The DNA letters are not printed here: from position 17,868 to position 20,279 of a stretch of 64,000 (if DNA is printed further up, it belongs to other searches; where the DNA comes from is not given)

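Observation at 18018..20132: In-frame PurN-PurF fusion places the PurF Ntn catalytic cysteine about 207 residues inside a polypeptide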

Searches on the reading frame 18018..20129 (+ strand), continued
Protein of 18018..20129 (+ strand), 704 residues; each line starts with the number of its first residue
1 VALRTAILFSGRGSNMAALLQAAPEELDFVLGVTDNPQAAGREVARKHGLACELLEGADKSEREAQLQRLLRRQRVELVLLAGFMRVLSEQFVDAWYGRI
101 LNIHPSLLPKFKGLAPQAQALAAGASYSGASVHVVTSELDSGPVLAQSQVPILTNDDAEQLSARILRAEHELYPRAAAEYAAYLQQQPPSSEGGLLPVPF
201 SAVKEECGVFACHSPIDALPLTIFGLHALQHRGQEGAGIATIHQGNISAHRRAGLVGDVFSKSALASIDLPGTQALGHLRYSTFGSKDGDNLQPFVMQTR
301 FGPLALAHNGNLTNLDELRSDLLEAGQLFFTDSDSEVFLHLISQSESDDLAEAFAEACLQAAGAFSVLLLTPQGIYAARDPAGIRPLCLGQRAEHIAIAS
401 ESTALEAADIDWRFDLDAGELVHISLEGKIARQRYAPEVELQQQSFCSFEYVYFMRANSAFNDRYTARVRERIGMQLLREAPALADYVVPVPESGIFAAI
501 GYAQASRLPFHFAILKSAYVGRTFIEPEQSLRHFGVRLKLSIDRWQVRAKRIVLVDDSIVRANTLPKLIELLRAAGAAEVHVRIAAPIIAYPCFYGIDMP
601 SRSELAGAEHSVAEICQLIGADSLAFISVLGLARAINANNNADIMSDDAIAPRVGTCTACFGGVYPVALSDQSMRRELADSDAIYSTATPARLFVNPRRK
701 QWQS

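Call 9: find_related_loci(query=window:18018-20129:+, collection=genome_contigs, flank=6000)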
Query window:18018-20129:+ (704 aa) in genome_contigs; peptide patterns used: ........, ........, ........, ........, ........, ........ (x = any residue, [..] = any of these).
600 stretches matched a pattern (row limit reached: there are more); 592 encode a relative of the query (tblastn E <= 1e-3); the best 80 are kept; 80 distinct loci.
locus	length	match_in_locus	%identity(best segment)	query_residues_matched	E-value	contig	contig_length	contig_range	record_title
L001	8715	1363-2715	44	204-672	3e-114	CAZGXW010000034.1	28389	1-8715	MAG TPA_asm: uncultured Fimbriimonadaceae bacterium isolate SRP237561_co1_83 genome assembly, contig: NODE_2490_length_2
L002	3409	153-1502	44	204-671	1e-116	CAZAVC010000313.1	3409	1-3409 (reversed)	MAG TPA_asm: uncultured Fimbriimonas sp. isolate binchicken_co192_40 genome assembly, contig: NODE_6229_length_3409_cov_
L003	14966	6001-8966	43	4-668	6e-117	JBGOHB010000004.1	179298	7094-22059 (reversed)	Virgibacillus oceani strain HS4 NODE_4, whole genome shotgun sequence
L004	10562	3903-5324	41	197-684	9e-113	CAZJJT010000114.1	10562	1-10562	MAG TPA_asm: uncultured Fibrobacterota bacterium isolate binchicken_co129_842 genome assembly, contig: NODE_19959_length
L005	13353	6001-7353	42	204-677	8e-113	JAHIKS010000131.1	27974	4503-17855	MAG: Candidatus Altiarchaeota archaeon isolate KR13_N1.mb.66 KR13_N1.mb.66_k141_212180, whole genome shotgun sequence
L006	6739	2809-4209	40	203-678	3e-112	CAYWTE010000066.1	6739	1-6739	MAG TPA_asm: uncultured Lactobacillales bacterium isolate SRP192927_co3_619 genome assembly, contig: NODE_32072_length_6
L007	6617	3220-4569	43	203-670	6e-112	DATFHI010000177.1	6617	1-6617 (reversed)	MAG TPA_asm: Fimbriimonadaceae bacterium isolate SMAG_U8685 k141_1498689, whole genome shotgun sequence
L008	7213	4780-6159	41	202-681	8e-112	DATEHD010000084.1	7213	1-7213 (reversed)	MAG TPA_asm: Candidatus Krumholzibacteriia bacterium isolate SMAG_U8802 k141_1299071, whole genome shotgun sequence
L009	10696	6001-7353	43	204-672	4e-111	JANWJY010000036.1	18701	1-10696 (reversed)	MAG: Fimbriimonadaceae bacterium isolate CRAIB_MAG79 c_000000041767, whole genome shotgun sequence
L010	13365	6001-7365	44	204-677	4e-111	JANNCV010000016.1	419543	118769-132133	MAG: Armatimonadota bacterium isolate OTE_78_metabat_135 OTE_78_k141_2964926, whole genome shotgun sequence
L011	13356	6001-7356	43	205-672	6e-111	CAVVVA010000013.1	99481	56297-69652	MAG: uncultured Actinomycetes bacterium isolate MFD03726.bin.2.9 genome assembly, contig: contig_54721, whole genome sho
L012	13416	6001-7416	41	204-693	1e-110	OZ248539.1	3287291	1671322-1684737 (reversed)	Fimbriimonadaceae bacterium isolate MsE-15 genome assembly, chromosome: MsE-15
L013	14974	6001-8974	42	3-668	6e-111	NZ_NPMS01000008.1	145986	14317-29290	Virgibacillus indicus strain P2-C2 NODE_8_length_145986_cov_125.196, whole genome shotgun sequence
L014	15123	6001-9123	43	3-669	1e-110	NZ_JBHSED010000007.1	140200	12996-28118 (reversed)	Cohnella boryungensis strain CCUG 59598 velvet_auto_127_7, whole genome shotgun sequence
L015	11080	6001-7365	41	200-671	1e-110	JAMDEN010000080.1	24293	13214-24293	MAG: Actinomycetota bacterium isolate FK_Sedi_B_Bin.100 NODE_6755_length_24293_cov_23.4262, whole genome shotgun sequenc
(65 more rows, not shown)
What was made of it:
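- Tried and rejected: Genome-collection scan (call 9).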

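Call 11: find_encoding_contigs(protein=P0007, flank=4000, max_places=2)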
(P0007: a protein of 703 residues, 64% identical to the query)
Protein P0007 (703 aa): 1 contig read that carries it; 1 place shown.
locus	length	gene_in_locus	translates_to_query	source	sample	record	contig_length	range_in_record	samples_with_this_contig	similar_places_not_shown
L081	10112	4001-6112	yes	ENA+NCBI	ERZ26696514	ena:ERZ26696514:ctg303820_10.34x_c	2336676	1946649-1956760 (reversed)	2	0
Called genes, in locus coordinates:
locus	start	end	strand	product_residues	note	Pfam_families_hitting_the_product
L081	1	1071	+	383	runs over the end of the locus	PF00226:DnaJ, PF01556:DnaJ_C, PF00684:DnaJ_CXXCXGXG, PF15777:Anti-TRAP (faint), PF27439:DnaJ_C_2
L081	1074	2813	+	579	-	PF00664:ABC_membrane, PF00005:ABC_tran, PF02463:SMC_N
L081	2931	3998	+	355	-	PF00586:AIRS, PF02769:AIRS_C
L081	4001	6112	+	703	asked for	PF00551:Formyl_trans_N, PF13522:GATase_6, PF13537:GATase_7, PF00156:Pribosyltran (faint)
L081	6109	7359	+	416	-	PF02844:GARS_N, PF01071:GARS_A, PF02786:CPSase_L_D2 (weak), PF02843:GARS_C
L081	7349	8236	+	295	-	PF01259:SAICAR_synt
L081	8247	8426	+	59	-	-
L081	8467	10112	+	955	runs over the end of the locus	PF18072:FGAR-AT_linker, PF00586:AIRS, PF02769:AIRS_C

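Call 12: find_encoding_contigs(protein=P0009, flank=4000, max_places=2)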
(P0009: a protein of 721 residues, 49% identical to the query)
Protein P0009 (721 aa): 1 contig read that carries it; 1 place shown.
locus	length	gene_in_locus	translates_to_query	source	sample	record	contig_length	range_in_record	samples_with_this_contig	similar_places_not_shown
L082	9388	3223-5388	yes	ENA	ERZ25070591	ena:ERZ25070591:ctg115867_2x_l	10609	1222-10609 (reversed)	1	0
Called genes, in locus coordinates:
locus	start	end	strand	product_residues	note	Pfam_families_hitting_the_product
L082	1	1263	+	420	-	?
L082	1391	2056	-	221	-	PF10984:DUF2794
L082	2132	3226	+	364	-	PF00586:AIRS, PF02769:AIRS_C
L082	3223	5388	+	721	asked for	PF00551:Formyl_trans_N, PF13522:GATase_6, PF13230:GATase_4 (weak), PF13537:GATase_7, PF00156:Pribosyltran (weak)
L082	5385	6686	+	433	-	PF02844:GARS_N, PF01071:GARS_A, PF02786:CPSase_L_D2 (faint), PF02843:GARS_C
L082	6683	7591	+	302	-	PF01259:SAICAR_synt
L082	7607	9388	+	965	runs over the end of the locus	PF18072:FGAR-AT_linker, PF00586:AIRS, PF02769:AIRS_C, PF00586:AIRS (weak), PF02769:AIRS_C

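Call 13: find_encoding_contigs(protein=P0002, flank=4000, max_places=2)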
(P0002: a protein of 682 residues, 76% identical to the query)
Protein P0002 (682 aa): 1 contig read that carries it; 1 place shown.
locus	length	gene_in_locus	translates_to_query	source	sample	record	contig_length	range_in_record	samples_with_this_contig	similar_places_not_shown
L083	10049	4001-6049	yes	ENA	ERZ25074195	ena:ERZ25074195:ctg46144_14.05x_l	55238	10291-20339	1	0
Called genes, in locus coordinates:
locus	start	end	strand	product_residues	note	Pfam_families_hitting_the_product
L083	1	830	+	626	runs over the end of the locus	PF16177:ACAS_N, PF00501:AMP-binding, PF13193:AMP-binding_C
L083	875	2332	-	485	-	PF00478:IMPDH, PF03060:NMO (faint), PF00571:CBS, PF00977:His_biosynth (weak), PF01070:FMN_dh (weak)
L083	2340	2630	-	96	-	-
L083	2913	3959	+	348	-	PF00586:AIRS, PF02769:AIRS_C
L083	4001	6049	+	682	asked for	PF00551:Formyl_trans_N, PF13230:GATase_4 (faint), PF13522:GATase_6, PF13537:GATase_7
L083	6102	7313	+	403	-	PF02844:GARS_N, PF01071:GARS_A, PF02843:GARS_C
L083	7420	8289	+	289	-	PF01259:SAICAR_synt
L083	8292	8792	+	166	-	PF00731:AIRC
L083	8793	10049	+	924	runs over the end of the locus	PF18072:FGAR-AT_linker, PF00586:AIRS, PF02769:AIRS_C, PF00586:AIRS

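Call 14: find_encoding_contigs(protein=P0003, flank=3000, max_places=1)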
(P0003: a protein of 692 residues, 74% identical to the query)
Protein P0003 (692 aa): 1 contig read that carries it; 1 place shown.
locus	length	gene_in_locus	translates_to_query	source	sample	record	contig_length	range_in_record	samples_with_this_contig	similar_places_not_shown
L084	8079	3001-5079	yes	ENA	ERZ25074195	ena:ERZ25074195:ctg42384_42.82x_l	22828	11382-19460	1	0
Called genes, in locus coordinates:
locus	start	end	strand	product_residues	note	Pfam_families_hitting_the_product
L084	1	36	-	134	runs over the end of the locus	PF02082:Rrf2, PF13545:HTH_Crp_2 (weak), PF03444:WHD_HrcA (weak)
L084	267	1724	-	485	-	PF00478:IMPDH, PF03060:NMO (faint), PF00571:CBS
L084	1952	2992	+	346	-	PF00586:AIRS, PF02769:AIRS_C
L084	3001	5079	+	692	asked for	PF00551:Formyl_trans_N, PF13230:GATase_4 (weak), PF13522:GATase_6, PF13537:GATase_7, PF00156:Pribosyltran (weak)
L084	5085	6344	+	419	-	PF02844:GARS_N, PF01071:GARS_A, PF02843:GARS_C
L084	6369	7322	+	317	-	-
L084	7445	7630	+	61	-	-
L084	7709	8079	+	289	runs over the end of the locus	PF01259:SAICAR_synt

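Call 15: find_encoding_contigs(protein=P0004, flank=3000, max_places=1)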
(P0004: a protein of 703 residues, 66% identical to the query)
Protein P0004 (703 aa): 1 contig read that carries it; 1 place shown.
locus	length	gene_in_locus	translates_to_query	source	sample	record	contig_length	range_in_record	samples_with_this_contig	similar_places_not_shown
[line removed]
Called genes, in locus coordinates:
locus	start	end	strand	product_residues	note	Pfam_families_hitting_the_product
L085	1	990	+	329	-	?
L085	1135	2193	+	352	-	PF00586:AIRS, PF02769:AIRS_C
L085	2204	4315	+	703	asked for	PF00551:Formyl_trans_N, PF13522:GATase_6, PF13537:GATase_7, PF00156:Pribosyltran (weak)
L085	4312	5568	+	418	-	PF02844:GARS_N, PF01071:GARS_A, PF02786:CPSase_L_D2 (weak), PF02843:GARS_C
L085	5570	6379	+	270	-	?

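Call 16: find_encoding_contigs(protein=P0005, flank=3000, max_places=1)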
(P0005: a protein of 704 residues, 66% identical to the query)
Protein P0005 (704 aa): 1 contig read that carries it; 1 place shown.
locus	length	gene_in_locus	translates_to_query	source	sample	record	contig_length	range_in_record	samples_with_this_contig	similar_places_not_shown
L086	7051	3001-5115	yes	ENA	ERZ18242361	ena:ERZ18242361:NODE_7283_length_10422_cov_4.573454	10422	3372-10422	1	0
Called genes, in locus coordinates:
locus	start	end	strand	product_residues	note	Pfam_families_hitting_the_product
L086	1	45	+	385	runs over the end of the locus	PF00226:DnaJ, PF01556:DnaJ_C, PF00684:DnaJ_CXXCXGXG, PF15777:Anti-TRAP (faint), PF27439:DnaJ_C_2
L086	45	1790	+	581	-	PF00664:ABC_membrane, PF00005:ABC_tran, PF02463:SMC_N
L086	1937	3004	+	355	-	PF00586:AIRS, PF02769:AIRS_C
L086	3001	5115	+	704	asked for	PF00551:Formyl_trans_N, PF13230:GATase_4 (weak), PF13522:GATase_6, PF13537:GATase_7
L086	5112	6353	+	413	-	PF02844:GARS_N, PF01071:GARS_A, PF02843:GARS_C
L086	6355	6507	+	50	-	-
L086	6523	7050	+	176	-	?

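Call 17: find_encoding_contigs(protein=P0006, flank=3000, max_places=1)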
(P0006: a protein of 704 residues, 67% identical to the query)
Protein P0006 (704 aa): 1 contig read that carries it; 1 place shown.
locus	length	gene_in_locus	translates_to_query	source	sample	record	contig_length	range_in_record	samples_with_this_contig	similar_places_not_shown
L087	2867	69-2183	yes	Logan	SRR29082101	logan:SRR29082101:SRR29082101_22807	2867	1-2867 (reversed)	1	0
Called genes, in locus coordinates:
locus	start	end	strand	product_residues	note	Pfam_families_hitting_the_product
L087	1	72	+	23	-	?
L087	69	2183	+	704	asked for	PF00551:Formyl_trans_N, PF13230:GATase_4 (faint), PF13522:GATase_6, PF13537:GATase_7, PF00156:Pribosyltran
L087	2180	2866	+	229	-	?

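Call 18: find_encoding_contigs(protein=P0008, flank=3000, max_places=1)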
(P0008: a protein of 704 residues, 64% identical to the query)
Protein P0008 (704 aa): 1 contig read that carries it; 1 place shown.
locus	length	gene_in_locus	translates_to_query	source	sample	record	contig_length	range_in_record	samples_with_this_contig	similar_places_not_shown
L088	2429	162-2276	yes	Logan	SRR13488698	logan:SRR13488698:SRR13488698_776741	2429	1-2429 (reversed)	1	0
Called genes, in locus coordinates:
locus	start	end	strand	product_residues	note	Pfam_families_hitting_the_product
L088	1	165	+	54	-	?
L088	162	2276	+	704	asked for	PF00551:Formyl_trans_N, PF13230:GATase_4 (weak), PF13522:GATase_6, PF13537:GATase_7, PF00156:Pribosyltran (weak)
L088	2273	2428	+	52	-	?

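Call 22: list_cluster_members(proteins=[P0007, P0001, P0009, P0021, P0034])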
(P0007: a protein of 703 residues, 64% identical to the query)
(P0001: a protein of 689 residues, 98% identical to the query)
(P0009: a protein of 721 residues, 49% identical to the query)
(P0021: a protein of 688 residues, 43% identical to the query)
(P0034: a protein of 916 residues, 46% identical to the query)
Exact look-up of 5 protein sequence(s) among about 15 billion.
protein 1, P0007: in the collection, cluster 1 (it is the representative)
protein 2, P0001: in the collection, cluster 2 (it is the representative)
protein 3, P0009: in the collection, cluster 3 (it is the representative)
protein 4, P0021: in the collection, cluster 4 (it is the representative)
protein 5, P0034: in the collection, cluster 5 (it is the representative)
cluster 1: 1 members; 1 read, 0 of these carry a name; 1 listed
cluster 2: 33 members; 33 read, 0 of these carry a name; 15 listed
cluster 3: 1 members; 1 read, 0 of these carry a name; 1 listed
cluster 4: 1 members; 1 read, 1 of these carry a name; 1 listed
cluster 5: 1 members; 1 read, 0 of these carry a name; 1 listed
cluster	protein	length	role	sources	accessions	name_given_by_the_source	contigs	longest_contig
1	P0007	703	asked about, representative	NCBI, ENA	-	-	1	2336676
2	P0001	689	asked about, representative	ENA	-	-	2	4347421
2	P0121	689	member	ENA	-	-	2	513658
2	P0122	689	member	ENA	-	-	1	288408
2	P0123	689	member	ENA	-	-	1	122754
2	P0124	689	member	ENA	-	-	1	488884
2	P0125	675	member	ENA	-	-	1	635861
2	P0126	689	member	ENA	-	-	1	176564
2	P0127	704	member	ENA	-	-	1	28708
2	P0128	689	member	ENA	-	-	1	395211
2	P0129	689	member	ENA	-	-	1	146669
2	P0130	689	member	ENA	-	-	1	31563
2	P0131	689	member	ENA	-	-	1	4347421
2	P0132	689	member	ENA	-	-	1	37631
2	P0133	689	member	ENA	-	-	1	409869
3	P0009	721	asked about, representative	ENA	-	-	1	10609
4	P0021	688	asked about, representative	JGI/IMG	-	amidophosphoribosyltransferase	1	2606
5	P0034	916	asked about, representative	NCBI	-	-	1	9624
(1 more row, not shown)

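Call 39: search_protein_representatives(protein=window:18018-20129:+)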
Query: 704 residues. Proteins with E-value up to 0.001 (for the whole library): 42215; up to 1e-10: 15557; up to 1e-30: 3177. The best 150 are listed.
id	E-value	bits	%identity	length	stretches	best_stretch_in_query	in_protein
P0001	0.0e+00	1490.6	98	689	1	16-704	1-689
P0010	1.1e-151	523.0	54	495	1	202-687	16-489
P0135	1.8e-119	416.6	42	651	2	207-679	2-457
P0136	2.2e-116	406.5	45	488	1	201-672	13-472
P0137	1.6e-113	397.0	48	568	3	441-639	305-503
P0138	5.8e-112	391.8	45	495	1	201-674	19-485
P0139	1.8e-111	390.2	47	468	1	225-673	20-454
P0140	2.3e-108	379.9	39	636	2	250-675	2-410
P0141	3.2e-108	379.5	46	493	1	204-670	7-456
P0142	2.8e-107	376.3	42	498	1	203-673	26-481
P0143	7.7e-107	374.9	46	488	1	202-676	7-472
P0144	8.1e-107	374.8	46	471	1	203-677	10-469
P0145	3.1e-106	372.9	43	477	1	204-670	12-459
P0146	2.4e-105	370.0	45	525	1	199-674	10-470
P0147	2.7e-105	369.8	46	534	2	245-674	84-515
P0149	4.7e-104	365.7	45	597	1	201-676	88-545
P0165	1.9e-99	350.5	45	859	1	205-678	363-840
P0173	1.1e-97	344.7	43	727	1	203-639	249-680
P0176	1.6e-97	344.1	43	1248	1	201-670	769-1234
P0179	6.1e-97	342.2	38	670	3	203-671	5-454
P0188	4.6e-95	336.0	42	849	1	204-672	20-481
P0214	3.5e-90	319.9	38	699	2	204-669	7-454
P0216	8.7e-90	318.6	39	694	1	202-635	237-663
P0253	1.1e-86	308.3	41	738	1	197-672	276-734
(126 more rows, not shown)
